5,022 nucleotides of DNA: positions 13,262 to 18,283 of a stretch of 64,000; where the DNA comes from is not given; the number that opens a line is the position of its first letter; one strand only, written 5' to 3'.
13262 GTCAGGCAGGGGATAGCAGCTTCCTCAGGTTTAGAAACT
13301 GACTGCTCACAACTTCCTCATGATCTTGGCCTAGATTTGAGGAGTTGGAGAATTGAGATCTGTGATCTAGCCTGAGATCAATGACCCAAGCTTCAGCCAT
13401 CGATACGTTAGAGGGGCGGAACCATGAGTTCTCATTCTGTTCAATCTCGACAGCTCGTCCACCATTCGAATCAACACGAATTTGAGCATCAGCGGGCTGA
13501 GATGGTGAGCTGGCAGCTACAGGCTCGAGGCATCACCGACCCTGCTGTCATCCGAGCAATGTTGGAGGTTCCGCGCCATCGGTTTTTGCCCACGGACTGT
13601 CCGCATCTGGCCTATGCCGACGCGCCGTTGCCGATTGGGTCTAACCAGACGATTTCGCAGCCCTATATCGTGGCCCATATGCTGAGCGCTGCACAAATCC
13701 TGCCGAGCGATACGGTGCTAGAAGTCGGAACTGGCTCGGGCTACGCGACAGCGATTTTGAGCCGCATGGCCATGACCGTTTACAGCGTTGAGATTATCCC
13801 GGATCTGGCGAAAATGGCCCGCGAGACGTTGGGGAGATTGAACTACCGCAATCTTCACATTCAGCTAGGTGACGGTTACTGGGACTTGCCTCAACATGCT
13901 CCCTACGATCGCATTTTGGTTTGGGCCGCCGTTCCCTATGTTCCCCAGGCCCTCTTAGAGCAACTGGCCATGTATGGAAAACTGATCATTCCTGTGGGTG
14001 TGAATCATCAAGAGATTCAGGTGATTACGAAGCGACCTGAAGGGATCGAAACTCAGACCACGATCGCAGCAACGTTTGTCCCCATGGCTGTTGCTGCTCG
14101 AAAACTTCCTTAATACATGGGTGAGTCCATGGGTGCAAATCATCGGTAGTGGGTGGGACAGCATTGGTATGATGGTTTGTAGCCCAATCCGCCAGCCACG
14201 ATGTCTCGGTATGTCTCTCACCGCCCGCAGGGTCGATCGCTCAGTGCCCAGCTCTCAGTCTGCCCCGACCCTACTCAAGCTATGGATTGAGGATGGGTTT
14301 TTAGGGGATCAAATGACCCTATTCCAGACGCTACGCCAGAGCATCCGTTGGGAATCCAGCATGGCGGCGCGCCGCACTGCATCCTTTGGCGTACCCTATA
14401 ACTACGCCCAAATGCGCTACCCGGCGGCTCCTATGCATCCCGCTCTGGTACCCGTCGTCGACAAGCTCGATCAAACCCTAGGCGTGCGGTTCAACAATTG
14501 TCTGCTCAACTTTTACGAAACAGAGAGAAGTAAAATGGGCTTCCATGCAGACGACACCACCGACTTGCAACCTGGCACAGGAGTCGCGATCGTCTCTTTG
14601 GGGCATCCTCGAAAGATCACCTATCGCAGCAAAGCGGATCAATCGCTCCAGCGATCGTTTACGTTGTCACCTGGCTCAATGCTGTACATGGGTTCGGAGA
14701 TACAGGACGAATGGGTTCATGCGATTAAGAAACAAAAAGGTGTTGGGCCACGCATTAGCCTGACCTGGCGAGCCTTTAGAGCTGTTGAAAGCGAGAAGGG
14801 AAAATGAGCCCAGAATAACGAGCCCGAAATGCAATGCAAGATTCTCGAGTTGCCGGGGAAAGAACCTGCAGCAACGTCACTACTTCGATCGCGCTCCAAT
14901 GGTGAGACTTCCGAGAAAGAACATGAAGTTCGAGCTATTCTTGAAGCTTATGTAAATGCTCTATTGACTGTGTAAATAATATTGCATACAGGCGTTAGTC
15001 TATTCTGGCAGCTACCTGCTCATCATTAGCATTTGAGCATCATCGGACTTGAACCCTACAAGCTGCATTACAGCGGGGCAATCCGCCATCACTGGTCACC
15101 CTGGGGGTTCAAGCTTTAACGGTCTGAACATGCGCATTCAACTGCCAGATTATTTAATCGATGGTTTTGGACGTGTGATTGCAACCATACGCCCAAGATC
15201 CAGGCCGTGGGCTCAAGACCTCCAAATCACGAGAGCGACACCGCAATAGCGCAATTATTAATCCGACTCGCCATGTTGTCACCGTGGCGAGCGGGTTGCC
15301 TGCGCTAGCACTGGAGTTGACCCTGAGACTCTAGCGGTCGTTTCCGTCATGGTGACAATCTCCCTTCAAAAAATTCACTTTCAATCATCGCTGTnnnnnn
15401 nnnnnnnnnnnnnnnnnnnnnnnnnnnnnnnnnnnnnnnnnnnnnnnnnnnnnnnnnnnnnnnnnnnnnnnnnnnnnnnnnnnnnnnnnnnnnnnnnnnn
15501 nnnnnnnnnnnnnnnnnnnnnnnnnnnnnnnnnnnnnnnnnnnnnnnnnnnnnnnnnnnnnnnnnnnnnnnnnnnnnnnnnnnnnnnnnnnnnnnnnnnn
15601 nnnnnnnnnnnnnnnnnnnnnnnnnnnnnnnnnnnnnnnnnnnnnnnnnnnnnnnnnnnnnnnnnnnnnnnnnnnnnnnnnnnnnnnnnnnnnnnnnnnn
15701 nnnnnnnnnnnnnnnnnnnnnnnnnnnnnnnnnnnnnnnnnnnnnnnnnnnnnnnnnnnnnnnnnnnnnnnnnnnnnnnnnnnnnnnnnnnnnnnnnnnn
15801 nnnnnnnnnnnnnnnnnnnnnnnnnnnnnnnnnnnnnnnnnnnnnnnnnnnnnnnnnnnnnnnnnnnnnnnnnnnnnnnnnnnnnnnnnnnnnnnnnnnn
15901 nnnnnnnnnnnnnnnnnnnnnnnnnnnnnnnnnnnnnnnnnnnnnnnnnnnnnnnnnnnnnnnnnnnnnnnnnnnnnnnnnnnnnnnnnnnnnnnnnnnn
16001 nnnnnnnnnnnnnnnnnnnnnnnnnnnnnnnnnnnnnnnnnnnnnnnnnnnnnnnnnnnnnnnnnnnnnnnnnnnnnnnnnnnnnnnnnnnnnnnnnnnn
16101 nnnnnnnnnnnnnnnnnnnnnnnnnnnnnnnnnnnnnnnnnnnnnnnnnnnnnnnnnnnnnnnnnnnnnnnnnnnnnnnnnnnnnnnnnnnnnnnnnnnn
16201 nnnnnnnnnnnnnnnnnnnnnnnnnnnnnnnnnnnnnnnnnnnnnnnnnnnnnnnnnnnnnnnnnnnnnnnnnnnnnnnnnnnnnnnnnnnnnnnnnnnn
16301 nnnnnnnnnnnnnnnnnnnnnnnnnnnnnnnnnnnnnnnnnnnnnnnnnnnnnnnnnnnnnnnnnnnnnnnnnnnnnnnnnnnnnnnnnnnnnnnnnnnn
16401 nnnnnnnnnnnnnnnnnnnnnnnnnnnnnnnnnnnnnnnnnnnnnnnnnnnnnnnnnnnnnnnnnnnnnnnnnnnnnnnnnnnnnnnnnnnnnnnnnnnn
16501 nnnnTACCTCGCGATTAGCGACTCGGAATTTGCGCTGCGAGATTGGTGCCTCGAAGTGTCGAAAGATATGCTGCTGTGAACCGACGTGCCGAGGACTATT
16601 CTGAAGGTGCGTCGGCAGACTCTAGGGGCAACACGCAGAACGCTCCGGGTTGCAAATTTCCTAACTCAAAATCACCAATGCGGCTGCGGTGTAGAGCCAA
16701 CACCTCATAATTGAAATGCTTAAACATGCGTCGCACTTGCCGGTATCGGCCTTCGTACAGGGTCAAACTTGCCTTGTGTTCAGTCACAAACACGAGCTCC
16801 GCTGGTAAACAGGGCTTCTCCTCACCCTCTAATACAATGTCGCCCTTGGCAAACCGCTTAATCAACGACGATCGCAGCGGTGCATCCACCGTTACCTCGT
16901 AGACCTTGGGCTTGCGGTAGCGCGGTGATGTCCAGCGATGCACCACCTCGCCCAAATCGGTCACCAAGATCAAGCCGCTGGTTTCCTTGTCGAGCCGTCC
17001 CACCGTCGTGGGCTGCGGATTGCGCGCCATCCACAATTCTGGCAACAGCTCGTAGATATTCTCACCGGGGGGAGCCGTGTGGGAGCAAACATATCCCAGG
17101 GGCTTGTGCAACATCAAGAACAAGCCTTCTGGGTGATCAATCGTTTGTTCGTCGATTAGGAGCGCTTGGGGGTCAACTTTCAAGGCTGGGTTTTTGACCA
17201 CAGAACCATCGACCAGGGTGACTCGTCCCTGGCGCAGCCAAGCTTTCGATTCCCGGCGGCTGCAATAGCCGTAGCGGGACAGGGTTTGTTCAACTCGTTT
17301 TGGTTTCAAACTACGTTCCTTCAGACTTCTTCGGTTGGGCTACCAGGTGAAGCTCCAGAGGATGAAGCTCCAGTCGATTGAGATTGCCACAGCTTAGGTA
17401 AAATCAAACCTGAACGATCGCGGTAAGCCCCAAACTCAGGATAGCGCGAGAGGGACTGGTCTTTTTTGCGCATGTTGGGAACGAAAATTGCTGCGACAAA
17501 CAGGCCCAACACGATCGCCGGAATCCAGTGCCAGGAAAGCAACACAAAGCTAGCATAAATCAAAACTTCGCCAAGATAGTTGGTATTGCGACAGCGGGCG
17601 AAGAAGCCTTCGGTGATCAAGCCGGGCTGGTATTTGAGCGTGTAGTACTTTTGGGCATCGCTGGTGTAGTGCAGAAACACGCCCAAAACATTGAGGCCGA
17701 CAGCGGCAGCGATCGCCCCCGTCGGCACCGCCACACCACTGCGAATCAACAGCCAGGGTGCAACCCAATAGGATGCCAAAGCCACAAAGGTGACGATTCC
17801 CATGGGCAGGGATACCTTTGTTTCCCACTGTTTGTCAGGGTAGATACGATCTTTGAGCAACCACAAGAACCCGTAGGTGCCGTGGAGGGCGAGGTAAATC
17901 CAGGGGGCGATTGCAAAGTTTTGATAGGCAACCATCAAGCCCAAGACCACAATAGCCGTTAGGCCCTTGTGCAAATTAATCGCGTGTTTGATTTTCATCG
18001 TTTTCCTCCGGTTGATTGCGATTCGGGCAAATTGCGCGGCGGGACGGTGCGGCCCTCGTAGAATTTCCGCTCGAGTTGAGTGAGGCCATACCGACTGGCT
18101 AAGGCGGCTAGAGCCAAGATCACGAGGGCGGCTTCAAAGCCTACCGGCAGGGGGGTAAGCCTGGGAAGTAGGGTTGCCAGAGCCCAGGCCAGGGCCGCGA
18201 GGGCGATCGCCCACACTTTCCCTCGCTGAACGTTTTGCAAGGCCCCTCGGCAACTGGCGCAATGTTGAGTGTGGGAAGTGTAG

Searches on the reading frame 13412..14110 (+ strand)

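Call 12: search_protein_families(library=pfam, proteins=[window:13412-14110:+], max_evalue=0.001)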
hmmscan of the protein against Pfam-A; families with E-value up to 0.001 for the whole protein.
window:13412-14110:+ (233 aa): 5 families
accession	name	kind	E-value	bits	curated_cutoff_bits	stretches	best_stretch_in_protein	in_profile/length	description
PF01135.25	PCMT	-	1.2e-55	189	20.3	1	30-226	4-206/210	Protein-L-isoaspartate(D-aspartate) O-methyltransferase (PCMT)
PF00398.26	RrnaAD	-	1.8e-11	44.1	24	1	83-176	15-109/263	Ribosomal RNA adenine dimethylase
PF13649.12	Methyltransf_25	-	2.8e-06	28.4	27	1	102-183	1-83/97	Methyltransferase domain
PF08241.18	Methyltransf_11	-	0.00015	22.7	21.2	1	103-175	1-71/95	Methyltransferase domain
PF13847.12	Methyltransf_31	-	0.00017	21.7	27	1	99-169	4-79/145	Methyltransferase domain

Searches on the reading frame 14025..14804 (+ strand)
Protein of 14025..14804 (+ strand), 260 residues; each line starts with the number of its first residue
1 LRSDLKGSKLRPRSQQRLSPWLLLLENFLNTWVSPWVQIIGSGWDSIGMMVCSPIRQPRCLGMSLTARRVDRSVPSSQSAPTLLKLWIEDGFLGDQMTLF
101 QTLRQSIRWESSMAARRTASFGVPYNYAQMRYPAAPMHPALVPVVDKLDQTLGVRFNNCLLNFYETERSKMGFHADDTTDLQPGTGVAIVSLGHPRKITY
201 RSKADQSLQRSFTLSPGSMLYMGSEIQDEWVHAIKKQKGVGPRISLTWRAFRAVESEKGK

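Call 12: search_protein_families(library=pfam, proteins=[window:14025-14804:+], max_evalue=0.001)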
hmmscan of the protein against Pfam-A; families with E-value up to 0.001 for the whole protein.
window:14025-14804:+ (260 aa): 1 family
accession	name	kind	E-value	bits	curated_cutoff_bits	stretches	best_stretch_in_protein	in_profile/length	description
PF13532.12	2OG-FeII_Oxy_2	-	1.6e-22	81.1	31.2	1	97-249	38-194/194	2OG-Fe(II) oxygenase superfamily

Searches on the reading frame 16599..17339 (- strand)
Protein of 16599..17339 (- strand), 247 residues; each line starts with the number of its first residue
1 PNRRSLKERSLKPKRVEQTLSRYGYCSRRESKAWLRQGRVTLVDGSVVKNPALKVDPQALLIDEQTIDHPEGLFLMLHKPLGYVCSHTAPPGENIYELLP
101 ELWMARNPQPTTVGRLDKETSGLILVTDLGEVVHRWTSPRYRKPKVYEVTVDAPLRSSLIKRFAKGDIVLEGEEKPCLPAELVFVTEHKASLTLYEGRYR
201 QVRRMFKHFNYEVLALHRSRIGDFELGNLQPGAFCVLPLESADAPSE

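Call 12: search_protein_families(library=pfam, proteins=[window:16599-17339:-], max_evalue=0.001)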
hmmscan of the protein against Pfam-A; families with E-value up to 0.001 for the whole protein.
window:16599-17339:- (247 aa): 2 families
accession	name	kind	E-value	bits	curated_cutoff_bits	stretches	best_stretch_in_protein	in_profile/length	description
PF00849.27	PseudoU_synth_2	-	3.6e-14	53.7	26.8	1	74-208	2-152/152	RNA pseudouridylate synthase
PF01479.30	S4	-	8.6e-08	32.2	22.8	1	15-58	2-45/48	S4 domain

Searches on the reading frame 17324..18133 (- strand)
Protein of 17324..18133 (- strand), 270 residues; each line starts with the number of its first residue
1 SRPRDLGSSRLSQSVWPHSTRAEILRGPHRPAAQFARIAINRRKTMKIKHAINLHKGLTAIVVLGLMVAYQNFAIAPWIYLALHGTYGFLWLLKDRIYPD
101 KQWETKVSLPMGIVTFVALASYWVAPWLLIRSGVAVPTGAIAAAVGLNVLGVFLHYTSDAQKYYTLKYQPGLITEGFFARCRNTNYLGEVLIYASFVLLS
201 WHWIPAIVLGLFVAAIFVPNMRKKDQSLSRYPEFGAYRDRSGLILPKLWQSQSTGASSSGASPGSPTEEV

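Call 12: search_protein_families(library=pfam, proteins=[window:17324-18133:-], max_evalue=0.001)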
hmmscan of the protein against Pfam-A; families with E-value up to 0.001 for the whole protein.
window:17324-18133:- (270 aa): 2 families
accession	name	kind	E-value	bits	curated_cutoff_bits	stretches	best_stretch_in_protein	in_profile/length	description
PF06966.17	DUF1295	-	3.6e-06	27.1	20.4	1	116-216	93-199/235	Protein of unknown function (DUF1295)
PF02544.21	Steroid_dh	-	0.0001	22.8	22.6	0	144-238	45-139/150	3-oxo-5-alpha-steroid 4-dehydrogenase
